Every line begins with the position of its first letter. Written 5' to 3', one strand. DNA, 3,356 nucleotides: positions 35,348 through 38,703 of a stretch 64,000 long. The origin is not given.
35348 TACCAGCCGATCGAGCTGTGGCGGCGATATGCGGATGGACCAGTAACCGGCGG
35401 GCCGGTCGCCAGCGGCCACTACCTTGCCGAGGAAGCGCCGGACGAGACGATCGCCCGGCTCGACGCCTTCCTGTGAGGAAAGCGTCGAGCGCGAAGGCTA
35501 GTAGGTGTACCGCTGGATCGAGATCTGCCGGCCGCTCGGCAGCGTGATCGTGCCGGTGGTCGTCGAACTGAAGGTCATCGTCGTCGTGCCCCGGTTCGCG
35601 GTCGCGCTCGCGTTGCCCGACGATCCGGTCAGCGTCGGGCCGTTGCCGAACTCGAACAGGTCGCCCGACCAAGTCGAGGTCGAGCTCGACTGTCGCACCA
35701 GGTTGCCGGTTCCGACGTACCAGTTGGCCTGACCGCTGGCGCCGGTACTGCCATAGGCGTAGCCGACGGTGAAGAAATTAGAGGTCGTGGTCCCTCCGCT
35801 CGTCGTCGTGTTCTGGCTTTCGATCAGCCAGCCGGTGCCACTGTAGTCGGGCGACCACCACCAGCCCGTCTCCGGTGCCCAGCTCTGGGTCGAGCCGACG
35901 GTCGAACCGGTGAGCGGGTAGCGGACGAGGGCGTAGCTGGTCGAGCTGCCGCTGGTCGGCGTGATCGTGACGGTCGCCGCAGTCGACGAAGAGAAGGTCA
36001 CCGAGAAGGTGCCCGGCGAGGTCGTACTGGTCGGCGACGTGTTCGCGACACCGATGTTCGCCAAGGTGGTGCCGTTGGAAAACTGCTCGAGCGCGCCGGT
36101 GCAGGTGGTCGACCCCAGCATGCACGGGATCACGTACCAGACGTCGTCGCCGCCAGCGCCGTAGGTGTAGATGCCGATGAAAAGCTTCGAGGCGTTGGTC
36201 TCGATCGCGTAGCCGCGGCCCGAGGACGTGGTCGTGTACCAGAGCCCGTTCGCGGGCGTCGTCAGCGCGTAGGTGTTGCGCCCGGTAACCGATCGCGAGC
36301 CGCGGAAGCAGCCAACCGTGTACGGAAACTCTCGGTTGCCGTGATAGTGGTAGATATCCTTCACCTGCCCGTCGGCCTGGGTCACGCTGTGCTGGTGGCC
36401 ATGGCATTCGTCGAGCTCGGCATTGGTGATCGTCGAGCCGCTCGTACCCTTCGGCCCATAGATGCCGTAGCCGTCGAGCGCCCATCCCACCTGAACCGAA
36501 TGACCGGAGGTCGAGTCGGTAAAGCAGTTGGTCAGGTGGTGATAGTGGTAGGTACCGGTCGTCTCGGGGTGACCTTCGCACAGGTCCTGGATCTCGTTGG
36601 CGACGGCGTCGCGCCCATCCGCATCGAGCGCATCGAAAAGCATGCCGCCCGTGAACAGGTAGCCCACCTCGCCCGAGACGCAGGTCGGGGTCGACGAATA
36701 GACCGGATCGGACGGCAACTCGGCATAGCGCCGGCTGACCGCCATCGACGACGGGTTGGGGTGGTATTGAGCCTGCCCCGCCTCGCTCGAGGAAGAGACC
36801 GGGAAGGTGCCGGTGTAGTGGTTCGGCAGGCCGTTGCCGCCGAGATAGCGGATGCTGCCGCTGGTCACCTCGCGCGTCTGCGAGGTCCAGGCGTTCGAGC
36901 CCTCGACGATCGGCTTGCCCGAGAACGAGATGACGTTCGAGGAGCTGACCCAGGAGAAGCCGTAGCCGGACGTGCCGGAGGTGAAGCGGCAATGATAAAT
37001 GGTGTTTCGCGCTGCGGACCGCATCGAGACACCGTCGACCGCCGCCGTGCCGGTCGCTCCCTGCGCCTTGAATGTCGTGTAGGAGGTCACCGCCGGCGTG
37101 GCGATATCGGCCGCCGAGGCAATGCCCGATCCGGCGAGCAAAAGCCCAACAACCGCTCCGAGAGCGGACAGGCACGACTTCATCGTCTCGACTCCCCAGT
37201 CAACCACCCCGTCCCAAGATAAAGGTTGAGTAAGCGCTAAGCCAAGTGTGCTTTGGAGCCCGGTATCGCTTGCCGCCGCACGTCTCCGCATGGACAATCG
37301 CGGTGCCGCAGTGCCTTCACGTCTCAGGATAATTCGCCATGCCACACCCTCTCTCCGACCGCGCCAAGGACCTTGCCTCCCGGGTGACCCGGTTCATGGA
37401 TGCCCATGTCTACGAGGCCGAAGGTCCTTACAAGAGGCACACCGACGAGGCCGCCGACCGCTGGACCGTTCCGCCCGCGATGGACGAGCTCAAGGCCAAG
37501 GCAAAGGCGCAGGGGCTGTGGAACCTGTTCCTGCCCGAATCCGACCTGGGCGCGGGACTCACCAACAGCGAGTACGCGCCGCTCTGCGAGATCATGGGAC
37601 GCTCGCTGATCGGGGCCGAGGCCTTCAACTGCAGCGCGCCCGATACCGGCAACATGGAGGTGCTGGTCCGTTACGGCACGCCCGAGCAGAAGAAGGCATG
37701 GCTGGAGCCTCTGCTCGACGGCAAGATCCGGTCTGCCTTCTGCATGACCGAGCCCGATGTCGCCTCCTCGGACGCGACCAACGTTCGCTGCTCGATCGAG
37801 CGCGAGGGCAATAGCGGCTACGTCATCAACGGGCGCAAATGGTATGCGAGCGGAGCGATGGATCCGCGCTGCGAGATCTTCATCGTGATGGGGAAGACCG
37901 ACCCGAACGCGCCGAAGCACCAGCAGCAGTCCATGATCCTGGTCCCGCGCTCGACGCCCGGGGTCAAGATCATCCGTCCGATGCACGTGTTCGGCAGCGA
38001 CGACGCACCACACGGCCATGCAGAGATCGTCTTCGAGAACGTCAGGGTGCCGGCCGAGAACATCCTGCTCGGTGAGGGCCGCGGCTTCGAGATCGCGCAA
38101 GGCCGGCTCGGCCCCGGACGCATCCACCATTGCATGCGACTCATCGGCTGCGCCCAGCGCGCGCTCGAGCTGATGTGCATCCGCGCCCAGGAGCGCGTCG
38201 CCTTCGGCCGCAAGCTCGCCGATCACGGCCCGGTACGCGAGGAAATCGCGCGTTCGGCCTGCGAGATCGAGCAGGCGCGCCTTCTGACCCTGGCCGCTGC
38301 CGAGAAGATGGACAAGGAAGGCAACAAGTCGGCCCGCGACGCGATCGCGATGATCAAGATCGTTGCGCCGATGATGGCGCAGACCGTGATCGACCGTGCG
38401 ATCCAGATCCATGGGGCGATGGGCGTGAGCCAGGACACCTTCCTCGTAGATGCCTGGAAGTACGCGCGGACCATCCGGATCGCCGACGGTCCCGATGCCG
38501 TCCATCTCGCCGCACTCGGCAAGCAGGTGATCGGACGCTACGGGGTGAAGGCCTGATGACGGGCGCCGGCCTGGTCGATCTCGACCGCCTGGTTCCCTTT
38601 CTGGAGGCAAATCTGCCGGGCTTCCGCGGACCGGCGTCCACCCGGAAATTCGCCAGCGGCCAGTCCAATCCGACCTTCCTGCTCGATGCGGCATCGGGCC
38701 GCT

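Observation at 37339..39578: Acyl-CoA dehydrogenase translationally coupled (TGATG) to an APH-type kinase: split bacterial counterpart of eukaryotic ACAD10/ACAD11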

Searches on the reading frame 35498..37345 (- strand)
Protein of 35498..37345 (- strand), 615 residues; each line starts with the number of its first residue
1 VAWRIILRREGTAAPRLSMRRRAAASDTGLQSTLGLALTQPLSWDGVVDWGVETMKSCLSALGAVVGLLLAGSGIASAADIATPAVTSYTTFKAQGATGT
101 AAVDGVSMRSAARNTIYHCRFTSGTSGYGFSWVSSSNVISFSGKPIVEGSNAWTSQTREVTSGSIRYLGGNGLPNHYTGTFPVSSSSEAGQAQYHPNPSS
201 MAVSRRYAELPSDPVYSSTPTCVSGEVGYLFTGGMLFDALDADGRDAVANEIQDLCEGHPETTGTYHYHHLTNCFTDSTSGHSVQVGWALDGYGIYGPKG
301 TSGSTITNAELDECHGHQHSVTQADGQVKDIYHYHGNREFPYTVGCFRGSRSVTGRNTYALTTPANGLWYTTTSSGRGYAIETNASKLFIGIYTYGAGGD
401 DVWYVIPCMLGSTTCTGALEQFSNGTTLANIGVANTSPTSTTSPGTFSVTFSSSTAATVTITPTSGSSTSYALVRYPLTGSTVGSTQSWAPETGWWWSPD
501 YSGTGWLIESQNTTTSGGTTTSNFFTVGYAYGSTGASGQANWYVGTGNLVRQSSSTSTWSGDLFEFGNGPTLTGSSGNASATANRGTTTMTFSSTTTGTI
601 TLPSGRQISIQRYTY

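Call 14: search_protein_families(library=pfam, proteins=[window:35498-37345:-], max_evalue=0.001)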
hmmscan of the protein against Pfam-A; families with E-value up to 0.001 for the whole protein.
window:35498-37345:- (615 aa): 1 family
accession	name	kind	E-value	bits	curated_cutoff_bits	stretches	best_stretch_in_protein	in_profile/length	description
PF14240.11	YHYH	-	6.9e-15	55.9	25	1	209-302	3-113/193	YHYH protein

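Call 50: search_protein_families(library=pfam, proteins=[window:35498-37183:-], max_evalue=0.001)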
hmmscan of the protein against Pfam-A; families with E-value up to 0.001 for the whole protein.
window:35498-37183:- (561 aa): 1 family
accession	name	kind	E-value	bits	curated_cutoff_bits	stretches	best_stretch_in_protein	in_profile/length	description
PF14240.11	YHYH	-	4.6e-15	56.5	25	1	155-248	3-113/193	YHYH protein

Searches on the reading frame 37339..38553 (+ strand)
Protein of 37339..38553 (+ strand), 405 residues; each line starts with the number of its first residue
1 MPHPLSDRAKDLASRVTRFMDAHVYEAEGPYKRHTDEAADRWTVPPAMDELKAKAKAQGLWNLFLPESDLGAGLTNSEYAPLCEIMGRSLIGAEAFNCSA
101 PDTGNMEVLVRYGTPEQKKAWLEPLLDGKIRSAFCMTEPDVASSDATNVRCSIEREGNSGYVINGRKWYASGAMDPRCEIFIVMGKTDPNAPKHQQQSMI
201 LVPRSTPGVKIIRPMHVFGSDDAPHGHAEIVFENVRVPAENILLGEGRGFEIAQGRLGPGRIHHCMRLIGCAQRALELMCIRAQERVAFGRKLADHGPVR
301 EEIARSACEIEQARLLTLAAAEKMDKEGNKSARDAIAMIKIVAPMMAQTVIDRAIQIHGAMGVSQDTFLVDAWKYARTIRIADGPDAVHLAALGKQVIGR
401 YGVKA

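Call 5: search_protein_families(library=pfam, proteins=[window:37339-38553:+], max_evalue=0.01)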
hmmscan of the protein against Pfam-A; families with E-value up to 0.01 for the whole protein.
window:37339-38553:+ (405 aa): 5 families
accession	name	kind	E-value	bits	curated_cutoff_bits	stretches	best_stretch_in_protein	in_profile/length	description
PF00441.29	Acyl-CoA_dh_1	-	8.1e-37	127.1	22.4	1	247-397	1-149/150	Acyl-CoA dehydrogenase, C-terminal domain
PF02770.24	Acyl-CoA_dh_M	-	1.8e-18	67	33.3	1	133-235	1-97/97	Acyl-CoA dehydrogenase, middle domain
PF02771.21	Acyl-CoA_dh_N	-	3.9e-12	47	22.9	1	9-129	4-113/113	Acyl-CoA dehydrogenase, N-terminal domain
PF08028.16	Acyl-CoA_dh_2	-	8.9e-11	42.6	22.7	1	263-377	2-124/134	Acyl-CoA dehydrogenase, C-terminal domain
PF11794.13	HpaB_N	-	1.3e-06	28.6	35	1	91-244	101-270/270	4-hydroxyphenylacetate 3-hydroxylase N terminal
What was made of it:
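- On ACAD10/11-LvaC-type phosphate-eliminating ACADs: Pfam Acyl-CoA_dh_N (3.9e-12), _M (1.8e-18) and _1 (8.1e-37) (call 5).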

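Call 6: search_protein_families(library=ncbifam, proteins=[window:37339-38553:+], max_evalue=0.01)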
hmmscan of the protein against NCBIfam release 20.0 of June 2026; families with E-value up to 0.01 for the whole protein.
window:37339-38553:+ (405 aa): 21 families
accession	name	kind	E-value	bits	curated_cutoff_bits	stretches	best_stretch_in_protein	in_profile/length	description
NF042972.1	AcrlCoAredClosAcrC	equivalog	7.1e-47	159.9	640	1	106-398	94-377/378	acryloyl-CoA reductase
NF008997.0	PRK12341.1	equivalog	5.3e-37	127.8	537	1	102-401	89-380/382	acyl-CoA dehydrogenase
NF045652.1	ProlPCPDhRedW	equivalog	2.8e-36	125.1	650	1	15-372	10-352/376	L-prolyl-[peptidyl-carrier protein] dehydrogenase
NF045552.1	GlutCoADH_Des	equivalog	7.2e-36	124.2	470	1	108-385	98-367/387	glutaryl-CoA dehydrogenase Acd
NF042439.1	SulpropCoADesulf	equivalog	2.9e-34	118.4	600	1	56-399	34-372/379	3-sulfinopropanoyl-CoA desulfinase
TIGR03207.1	cyc_hxne_CoA_dh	equivalog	3e-33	115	575.35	1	65-386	51-360/372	cyclohexanecarboxyl-CoA dehydrogenase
NF043006.1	CyhCrbnylCoADH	equivalog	2.7e-31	108.9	650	1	109-390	97-368/380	cyclohexane-1-carbonyl-CoA dehydrogenase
NF053553.1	prodigi_MBC_PigA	equivalog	3.2e-31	108.8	500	1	49-371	39-353/381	prodigiosin MBC biosynthesis dehydrogenase PigA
NF058590.1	AcCoDHFadEBacil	equivalog_domain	1.1e-30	106.7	600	1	50-385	57-398/586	acyl-CoA dehydrogenase FadE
NF002885.1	PRK03354.1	equivalog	3.6e-28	98.7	540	1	58-401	49-377/378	crotonobetainyl-CoA dehydrogenase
TIGR04022.1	sulfur_SfnB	equivalog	1.1e-16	60.7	430.9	1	48-383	36-366/391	SfnB family sulfur acquisition oxidoreductase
TIGR03204.1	pimC_large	equivalog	1.4e-16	60.4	623.85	1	108-366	99-347/395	pimeloyl-CoA dehydrogenase large subunit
TIGR03203.1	pimD_small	equivalog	9.9e-16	57.8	652.7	1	53-390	44-369/378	pimeloyl-CoA dehydrogenase small subunit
NF037942.1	ac_ACP_DH_MbtN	equivalog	3.6e-13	49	700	1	106-388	85-356/376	mycobactin biosynthesis acyl-ACP dehydrogenase MbtN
NF007000.1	PRK09463.1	subfamily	9.7e-13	47.3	600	1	56-365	83-400/726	acyl-CoA dehydrogenase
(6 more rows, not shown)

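Call 7: search_solved_structures(query=window:37339-38553:+, max_evalue=1e-10, show_alignments=2)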
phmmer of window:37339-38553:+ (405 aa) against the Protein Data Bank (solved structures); distinct sequences matched with E-value up to 1e-10: 76 (the best 60 are shown).
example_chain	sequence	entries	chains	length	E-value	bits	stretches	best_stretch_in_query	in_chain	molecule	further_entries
8v3u_A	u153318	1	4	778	1.6e-134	452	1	6-396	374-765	Acyl-Coenzyme A dehydrogenase family, member 11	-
8v3v_A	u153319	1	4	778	8.1e-134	449.7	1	6-396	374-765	Acyl-Coenzyme A dehydrogenase family, member 11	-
4hr3_A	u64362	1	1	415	1.8e-133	448.6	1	6-401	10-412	Putative acyl-CoA dehydrogenase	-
2wbi_A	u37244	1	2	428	1.3e-132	445.8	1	9-395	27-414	ACYL-COA DEHYDROGENASE FAMILY MEMBER 11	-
4n5f_A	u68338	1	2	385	2.8e-39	138.4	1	49-396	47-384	Putative acyl-CoA dehydrogenase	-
4m9a_A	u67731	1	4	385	8.3e-38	133.6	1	49-396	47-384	Acyl-CoA dehydrogenase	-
4u83_A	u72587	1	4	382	2.2e-37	132.2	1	56-389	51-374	Acyl-CoA dehydrogenase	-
1udy_A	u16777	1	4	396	1e-36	130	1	53-401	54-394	Acyl-CoA dehydrogenase, medium-chain specific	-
3mdd_A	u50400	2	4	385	1.1e-36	130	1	53-401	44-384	MEDIUM CHAIN ACYL-COA DEHYDROGENASE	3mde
2dvl_A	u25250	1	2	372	2.3e-36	128.9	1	50-393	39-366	Acyl-CoA dehydrogenase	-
4p13_A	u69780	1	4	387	5.3e-36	127.6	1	54-401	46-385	Medium-chain specific acyl-CoA dehydrogenase, mitochondrial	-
1ege_A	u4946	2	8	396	2.1e-35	125.7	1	54-401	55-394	MEDIUM CHAIN ACYL-COA DEHYDROGENASE | Acyl-CoA dehydrogenase, medium-chain specific, mitochondrial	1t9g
2a1t_A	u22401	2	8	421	2.6e-35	125.4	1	54-401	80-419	Acyl-CoA dehydrogenase, medium-chain specific, mitochondrial precursor | Medium-chain specific acyl-CoA dehydrogenase, mitochondrial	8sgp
1egc_A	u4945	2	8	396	5e-35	124.5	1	54-401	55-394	MEDIUM CHAIN ACYL-COA DEHYDROGENASE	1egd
6fah_C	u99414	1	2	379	3.2e-34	121.8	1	50-389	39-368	Caffeyl-CoA reductase-Etf complex subunit CarC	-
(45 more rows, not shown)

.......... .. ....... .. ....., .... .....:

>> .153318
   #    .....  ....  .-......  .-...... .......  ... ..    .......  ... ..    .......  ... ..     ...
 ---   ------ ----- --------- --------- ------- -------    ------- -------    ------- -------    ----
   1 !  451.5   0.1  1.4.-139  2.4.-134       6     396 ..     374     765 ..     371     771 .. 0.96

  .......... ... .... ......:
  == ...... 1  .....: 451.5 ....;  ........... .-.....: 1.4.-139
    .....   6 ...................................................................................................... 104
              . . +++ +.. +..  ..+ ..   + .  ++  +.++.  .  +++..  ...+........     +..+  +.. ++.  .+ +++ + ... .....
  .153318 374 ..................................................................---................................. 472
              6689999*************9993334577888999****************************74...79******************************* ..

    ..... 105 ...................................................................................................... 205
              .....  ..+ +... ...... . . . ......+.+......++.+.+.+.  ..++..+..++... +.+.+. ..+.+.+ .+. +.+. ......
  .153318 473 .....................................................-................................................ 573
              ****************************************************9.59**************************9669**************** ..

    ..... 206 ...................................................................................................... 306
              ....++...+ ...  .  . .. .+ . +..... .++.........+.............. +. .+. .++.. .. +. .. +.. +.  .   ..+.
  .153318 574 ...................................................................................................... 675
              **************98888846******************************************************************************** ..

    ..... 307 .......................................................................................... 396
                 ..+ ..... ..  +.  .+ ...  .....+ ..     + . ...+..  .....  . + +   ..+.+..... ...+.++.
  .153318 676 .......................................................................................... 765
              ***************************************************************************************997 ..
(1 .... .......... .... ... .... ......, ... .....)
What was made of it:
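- On ACAD10/11-LvaC-type phosphate-eliminating ACADs: The best conventional ACAD scores 138 bits (call 7).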

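Call 38: find_related_loci(query=window:37339-38553:+, collection=metagenome_contigs, flank=6000)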
Query window:37339-38553:+ (405 aa) in metagenome_contigs; peptide patterns used: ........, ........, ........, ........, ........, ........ (x = any residue, [..] = any of these).
571 stretches matched a pattern; 425 encode a relative of the query (tblastn E <= 1e-3); the best 80 are kept; 80 distinct loci.
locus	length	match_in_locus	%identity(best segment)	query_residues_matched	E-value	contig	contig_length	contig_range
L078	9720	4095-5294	88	6-405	0e+0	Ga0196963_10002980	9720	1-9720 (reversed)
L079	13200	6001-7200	88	6-405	0e+0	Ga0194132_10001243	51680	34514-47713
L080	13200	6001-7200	88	6-405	0e+0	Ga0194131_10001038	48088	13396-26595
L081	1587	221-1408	77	6-402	0e+0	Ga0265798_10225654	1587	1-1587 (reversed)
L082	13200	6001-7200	69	1-401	0e+0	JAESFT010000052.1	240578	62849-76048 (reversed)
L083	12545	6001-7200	69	1-401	0e+0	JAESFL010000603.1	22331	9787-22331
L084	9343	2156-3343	68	5-401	0e+0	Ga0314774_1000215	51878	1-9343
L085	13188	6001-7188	67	5-401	0e+0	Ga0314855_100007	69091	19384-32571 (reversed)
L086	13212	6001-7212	67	1-405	0e+0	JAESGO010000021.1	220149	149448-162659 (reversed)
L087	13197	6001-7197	67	1-400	0e+0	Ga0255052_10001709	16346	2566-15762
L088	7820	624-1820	67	1-400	0e+0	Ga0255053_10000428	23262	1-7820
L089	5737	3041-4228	67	5-401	0e+0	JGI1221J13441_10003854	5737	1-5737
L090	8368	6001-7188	67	5-401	0e+0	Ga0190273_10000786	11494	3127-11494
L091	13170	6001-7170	68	5-395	0e+0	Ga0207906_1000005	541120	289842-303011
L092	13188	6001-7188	67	5-401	0e+0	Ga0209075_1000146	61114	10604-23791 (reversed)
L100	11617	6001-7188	67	5-401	3e-179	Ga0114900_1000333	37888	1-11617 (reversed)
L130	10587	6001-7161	68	8-395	3e-174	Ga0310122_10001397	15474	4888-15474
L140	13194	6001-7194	65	6-404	8e-172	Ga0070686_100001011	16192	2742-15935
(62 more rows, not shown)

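Call 43: search_protein_families(library=pfam, proteins=[L100:7172-7996:+, L092:7249-8118:+, L130:7240-8421:+, L100:8077-9141:+, L130:8373-9485:+, L140:4900-5990:-], max_evalue=0.0001)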
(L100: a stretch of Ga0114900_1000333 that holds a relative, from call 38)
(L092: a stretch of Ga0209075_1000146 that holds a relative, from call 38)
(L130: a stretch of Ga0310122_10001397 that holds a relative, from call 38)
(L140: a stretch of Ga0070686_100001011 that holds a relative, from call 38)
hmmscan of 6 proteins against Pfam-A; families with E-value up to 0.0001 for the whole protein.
L100:7172-7996:+ (274 aa): 4 families
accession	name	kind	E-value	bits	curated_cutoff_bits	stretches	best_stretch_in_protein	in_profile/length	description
PF13561.12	adh_short_C2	-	7.7e-68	229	27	1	38-270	5-234/236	Enoyl-(Acyl carrier protein) reductase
PF00106.31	adh_short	-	8.5e-58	195.5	26.6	1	30-223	1-193/195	short chain dehydrogenase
PF08659.16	KR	-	1e-21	78.1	22.6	1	33-194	4-164/180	KR domain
PF23441.1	SDR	-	4.5e-06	26.7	27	1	31-270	9-254/258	SDR-like rossmann domain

L092:7249-8118:+ (289 aa): 3 families
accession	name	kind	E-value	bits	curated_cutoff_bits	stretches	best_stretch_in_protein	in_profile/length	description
PF13561.12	adh_short_C2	-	3.8e-65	220.2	27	1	53-285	5-234/236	Enoyl-(Acyl carrier protein) reductase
PF00106.31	adh_short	-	1.4e-57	194.8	26.6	1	45-238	1-193/195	short chain dehydrogenase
PF08659.16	KR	-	9e-23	81.5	22.6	1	47-208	3-163/180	KR domain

L130:7240-8421:+ (393 aa): 2 families
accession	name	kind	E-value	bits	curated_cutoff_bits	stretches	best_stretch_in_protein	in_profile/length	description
PF00108.29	Thiolase_N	-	1.4e-63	215.2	26.4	1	5-261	2-258/260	Thiolase, N-terminal domain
PF02803.24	Thiolase_C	-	7.4e-41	139.1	27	1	271-390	2-121/123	Thiolase, C-terminal domain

L100:8077-9141:+ (354 aa): 1 family
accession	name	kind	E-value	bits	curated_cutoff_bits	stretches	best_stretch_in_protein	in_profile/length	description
PF01636.29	APH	-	3.8e-54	184.4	23.2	1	37-251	1-210/239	Phosphotransferase enzyme family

L130:8373-9485:+ (370 aa): 1 family
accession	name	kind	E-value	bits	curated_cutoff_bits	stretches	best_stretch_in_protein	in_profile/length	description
PF01636.29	APH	-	4.7e-45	154.7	23.2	1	56-320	1-238/239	Phosphotransferase enzyme family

L140:4900-5990:- (363 aa): 1 family
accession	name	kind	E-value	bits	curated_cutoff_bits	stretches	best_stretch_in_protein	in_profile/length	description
PF01636.29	APH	-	9.2e-51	173.3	23.2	1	53-291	2-232/239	Phosphotransferase enzyme family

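Call 44: list_cluster_members(proteins=[P0001, window:37339-38553:+])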
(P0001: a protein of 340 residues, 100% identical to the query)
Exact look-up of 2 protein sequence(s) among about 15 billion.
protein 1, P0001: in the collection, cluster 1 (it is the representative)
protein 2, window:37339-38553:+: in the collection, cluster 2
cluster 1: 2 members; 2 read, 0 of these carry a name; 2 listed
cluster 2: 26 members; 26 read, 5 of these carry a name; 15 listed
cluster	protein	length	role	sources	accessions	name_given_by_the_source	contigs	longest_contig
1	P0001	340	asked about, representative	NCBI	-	-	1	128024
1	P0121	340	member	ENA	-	-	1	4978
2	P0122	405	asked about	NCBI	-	-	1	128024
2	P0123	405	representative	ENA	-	-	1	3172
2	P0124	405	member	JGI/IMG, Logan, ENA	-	acyl-CoA dehydrogenase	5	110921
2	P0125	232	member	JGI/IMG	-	acyl-CoA dehydrogenase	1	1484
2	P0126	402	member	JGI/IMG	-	acyl-CoA dehydrogenase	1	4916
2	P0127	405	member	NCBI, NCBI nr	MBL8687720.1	MAG: acyl-CoA dehydrogenase family protein [Rhodospirillaceae bacterium] | acyl-CoA dehydrogenase family protein [Rhodospirillaceae bacterium]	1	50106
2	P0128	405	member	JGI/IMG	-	acyl-CoA dehydrogenase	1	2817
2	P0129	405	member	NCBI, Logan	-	-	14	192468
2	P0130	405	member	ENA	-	-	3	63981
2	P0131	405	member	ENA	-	-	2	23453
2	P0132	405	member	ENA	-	-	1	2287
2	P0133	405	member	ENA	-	-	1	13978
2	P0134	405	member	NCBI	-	-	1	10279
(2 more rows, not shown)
